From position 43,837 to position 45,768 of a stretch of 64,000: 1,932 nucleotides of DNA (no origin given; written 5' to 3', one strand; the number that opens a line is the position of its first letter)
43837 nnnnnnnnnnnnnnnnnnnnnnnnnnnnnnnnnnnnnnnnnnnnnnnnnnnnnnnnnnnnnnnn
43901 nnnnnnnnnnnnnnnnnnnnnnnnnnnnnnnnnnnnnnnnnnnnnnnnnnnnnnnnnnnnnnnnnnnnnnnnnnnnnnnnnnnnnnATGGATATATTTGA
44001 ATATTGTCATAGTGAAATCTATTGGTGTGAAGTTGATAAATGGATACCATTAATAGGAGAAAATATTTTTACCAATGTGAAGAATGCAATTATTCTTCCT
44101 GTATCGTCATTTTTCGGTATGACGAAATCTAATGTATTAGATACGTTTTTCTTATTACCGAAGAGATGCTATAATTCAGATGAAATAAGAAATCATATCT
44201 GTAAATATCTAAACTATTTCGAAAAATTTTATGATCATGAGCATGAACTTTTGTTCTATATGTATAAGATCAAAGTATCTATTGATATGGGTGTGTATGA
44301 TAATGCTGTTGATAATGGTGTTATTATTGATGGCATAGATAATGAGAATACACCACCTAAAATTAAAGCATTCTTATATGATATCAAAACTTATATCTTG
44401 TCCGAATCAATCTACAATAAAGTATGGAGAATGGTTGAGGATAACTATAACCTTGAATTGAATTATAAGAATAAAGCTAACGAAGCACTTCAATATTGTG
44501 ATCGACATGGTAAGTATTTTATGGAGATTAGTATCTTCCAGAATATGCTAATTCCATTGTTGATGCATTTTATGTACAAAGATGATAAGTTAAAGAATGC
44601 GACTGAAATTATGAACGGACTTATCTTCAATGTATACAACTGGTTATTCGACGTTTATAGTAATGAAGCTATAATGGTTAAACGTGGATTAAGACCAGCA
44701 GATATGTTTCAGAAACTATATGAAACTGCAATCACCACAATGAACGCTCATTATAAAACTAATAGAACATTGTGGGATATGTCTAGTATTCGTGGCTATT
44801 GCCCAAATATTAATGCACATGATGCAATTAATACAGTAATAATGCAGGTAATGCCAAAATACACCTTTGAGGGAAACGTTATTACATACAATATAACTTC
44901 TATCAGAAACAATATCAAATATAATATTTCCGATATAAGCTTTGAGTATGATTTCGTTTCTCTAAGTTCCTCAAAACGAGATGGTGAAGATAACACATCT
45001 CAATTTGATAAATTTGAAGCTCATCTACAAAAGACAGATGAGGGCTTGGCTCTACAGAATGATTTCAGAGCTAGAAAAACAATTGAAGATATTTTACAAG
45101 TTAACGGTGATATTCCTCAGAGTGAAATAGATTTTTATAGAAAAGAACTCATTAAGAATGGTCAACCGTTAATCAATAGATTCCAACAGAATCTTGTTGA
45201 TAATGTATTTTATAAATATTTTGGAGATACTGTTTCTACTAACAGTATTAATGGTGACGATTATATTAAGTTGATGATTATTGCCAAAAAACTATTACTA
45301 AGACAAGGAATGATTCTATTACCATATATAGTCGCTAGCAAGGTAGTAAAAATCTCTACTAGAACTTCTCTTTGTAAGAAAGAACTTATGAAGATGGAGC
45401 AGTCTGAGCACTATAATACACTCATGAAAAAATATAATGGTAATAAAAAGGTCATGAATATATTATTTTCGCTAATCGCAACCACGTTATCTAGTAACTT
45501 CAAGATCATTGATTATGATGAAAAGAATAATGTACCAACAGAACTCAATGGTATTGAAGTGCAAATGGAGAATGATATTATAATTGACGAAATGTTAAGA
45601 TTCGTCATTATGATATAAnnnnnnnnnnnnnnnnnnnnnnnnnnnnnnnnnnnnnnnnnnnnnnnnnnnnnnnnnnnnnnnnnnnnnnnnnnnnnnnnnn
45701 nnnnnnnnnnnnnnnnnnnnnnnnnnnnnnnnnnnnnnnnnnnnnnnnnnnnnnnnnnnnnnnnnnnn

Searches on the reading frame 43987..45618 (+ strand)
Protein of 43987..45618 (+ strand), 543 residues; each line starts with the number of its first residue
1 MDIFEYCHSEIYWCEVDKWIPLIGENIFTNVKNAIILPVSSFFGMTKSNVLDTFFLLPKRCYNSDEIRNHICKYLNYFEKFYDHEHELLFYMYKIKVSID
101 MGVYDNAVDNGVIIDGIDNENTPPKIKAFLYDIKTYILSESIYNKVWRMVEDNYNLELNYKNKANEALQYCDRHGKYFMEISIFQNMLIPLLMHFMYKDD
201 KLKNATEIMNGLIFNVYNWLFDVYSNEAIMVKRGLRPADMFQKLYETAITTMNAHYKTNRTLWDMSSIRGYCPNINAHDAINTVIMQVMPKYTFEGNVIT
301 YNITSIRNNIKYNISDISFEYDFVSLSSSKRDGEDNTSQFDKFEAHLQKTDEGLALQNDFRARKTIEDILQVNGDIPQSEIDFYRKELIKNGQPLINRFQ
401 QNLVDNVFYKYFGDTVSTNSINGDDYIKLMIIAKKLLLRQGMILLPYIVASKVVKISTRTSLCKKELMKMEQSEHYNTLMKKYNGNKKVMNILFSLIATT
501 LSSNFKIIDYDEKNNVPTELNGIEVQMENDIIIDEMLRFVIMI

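Call 37: search_protein_families(library=phrogs, proteins=[window:43987-45618:+], max_evalue=0.001)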
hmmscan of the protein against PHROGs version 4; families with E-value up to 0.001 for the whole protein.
window:43987-45618:+ (543 aa): 1 family
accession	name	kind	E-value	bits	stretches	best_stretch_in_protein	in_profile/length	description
phrog_25005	-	DNA, RNA and nucleotide metabolism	2.1e-15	57.7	1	129-514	86-445/464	RNA polymerase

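Call 44: search_solved_structures(query=window:43987-45618:+, max_evalue=0.01)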
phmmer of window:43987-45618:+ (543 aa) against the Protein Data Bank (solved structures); distinct sequences matched with E-value up to 0.01: 0.
